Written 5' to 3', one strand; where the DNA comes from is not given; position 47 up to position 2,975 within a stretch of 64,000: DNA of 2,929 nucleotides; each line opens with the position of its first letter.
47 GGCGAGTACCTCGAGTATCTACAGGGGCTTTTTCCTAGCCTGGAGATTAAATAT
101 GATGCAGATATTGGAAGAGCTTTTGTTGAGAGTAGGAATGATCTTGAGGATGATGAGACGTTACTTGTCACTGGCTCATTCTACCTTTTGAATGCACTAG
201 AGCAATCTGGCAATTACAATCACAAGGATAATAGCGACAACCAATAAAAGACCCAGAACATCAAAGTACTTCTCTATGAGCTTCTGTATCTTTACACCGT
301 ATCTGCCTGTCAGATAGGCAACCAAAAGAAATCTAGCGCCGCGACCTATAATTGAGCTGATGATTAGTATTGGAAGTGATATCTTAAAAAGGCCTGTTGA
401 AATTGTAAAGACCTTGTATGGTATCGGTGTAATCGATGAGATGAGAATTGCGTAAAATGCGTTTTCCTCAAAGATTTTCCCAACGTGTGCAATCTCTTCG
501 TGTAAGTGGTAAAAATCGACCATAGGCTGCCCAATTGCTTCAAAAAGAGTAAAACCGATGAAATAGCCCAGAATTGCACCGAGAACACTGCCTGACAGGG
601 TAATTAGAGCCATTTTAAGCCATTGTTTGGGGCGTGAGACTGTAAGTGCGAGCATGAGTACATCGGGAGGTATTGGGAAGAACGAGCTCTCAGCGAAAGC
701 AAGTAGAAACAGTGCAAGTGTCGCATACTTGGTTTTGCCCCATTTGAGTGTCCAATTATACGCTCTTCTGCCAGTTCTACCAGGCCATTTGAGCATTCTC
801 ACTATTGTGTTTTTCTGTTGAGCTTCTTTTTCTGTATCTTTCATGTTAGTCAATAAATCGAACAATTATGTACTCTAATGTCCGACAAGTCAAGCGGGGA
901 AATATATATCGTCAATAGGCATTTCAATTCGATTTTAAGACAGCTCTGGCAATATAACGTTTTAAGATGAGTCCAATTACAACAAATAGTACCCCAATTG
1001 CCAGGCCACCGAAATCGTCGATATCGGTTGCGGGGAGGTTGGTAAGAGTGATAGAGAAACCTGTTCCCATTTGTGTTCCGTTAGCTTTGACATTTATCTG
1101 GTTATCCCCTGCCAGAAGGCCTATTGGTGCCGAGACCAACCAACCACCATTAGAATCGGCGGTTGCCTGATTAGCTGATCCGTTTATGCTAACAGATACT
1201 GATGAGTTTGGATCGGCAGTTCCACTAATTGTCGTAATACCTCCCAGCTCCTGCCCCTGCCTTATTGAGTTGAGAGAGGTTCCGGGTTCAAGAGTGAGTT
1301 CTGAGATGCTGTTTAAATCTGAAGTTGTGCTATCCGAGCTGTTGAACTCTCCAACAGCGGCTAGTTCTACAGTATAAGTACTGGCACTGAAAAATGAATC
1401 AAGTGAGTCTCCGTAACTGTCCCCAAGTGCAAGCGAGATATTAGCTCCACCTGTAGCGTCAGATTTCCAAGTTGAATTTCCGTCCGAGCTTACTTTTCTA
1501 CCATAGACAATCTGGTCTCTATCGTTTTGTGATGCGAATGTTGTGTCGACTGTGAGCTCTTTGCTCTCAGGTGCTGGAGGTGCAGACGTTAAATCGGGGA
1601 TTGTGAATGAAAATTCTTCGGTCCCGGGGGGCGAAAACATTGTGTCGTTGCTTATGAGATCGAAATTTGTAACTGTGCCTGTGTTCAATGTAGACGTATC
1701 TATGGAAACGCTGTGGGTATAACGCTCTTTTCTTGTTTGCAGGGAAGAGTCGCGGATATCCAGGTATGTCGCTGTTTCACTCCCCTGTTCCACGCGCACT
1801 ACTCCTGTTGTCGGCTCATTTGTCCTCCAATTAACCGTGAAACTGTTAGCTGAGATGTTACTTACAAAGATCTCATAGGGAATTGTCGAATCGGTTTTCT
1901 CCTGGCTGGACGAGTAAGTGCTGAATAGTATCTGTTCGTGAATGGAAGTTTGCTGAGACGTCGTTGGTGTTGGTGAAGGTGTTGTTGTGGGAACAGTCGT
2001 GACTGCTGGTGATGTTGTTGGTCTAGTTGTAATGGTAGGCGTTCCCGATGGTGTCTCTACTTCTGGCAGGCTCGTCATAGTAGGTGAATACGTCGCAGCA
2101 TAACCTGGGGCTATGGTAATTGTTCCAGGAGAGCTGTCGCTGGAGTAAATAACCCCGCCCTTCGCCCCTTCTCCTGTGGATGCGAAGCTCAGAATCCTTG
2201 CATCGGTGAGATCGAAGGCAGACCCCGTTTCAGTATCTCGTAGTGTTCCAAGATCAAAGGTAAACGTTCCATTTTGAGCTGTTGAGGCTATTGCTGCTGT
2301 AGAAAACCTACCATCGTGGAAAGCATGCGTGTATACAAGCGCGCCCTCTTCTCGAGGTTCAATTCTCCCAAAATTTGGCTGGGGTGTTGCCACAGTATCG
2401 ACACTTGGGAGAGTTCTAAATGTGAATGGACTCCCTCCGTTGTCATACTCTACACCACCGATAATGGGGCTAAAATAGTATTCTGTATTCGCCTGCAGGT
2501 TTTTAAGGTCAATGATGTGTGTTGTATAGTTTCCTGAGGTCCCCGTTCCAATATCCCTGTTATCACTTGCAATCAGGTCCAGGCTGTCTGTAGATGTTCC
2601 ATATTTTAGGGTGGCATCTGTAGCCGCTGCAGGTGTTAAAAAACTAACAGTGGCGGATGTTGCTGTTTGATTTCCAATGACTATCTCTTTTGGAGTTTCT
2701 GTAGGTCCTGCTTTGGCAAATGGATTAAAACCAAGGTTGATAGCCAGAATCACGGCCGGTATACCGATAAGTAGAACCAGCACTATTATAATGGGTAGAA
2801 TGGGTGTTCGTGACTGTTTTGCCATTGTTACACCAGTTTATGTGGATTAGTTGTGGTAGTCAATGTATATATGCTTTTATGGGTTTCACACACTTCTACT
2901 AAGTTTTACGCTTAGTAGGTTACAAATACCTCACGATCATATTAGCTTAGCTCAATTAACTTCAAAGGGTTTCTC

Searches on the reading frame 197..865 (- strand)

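Call 8: search_protein_families(library=pfam, proteins=[window:197-865:-], max_evalue=0.001)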
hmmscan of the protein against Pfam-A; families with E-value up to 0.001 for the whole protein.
window:197-865:- (222 aa): 1 family
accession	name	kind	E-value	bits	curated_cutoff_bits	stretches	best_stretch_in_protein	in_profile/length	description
PF09335.16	VTT_dom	-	1.5e-10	42.1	33.9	1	66-185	2-120/123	VTT domain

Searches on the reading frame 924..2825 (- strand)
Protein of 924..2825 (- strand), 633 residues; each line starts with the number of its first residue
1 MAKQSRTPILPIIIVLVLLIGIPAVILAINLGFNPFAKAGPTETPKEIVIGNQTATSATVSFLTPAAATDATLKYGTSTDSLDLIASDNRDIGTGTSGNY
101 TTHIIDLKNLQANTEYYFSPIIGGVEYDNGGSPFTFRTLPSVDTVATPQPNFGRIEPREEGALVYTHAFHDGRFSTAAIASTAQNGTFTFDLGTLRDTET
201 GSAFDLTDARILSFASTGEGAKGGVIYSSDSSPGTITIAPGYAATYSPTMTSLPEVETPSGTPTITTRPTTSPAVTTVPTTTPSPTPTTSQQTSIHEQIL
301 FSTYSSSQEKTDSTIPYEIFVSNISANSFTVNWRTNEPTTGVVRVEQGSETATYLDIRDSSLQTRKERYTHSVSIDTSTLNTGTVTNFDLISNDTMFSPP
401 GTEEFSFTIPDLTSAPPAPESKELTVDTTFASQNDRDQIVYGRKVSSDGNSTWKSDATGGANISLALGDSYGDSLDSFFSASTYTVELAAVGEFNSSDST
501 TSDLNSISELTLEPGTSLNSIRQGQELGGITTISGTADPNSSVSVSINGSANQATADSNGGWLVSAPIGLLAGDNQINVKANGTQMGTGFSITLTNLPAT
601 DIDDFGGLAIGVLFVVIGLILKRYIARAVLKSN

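Call 8: search_protein_families(library=pfam, proteins=[window:924-2825:-], max_evalue=0.001)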
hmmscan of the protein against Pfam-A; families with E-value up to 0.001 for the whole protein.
window:924-2825:- (633 aa): 1 family
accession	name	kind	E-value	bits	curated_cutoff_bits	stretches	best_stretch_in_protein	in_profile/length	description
PF16656.11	Pur_ac_phosph_N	-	6.1e-11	43.2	30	1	49-138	7-93/93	Purple acid Phosphatase, N-terminal domain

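Call 85: find_encoding_contigs(protein=window:924-2825:-, flank=10000, max_places=1)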
Protein window:924-2825:- (633 aa): 2 contigs read that carry it; 1 place shown.
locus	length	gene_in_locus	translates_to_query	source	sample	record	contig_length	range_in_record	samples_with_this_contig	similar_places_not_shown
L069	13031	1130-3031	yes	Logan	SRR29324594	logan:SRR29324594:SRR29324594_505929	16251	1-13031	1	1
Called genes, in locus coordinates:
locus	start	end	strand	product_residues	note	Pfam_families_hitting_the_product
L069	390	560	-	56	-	-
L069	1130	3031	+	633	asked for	PF16656:Pur_ac_phosph_N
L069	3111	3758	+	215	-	PF09335:VTT_dom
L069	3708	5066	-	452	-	PF08245:Mur_ligase_M, PF27239:FOL3_C, PF02875:Mur_ligase_C (weak)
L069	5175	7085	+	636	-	PF01411:tRNA-synt_2c, PF07973:tRNA_SAD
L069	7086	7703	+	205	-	PF01148:CTP_transf_1 (weak)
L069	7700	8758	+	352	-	PF01565:FAD_binding_4, PF02873:MurB_C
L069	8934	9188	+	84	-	-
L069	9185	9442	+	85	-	-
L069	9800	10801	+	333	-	-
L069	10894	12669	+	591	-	PF02518:HATPase_c, PF13589:HATPase_c_3, PF01119:DNA_mis_repair, PF08676:MutL_C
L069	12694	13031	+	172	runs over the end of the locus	PF02643:DUF192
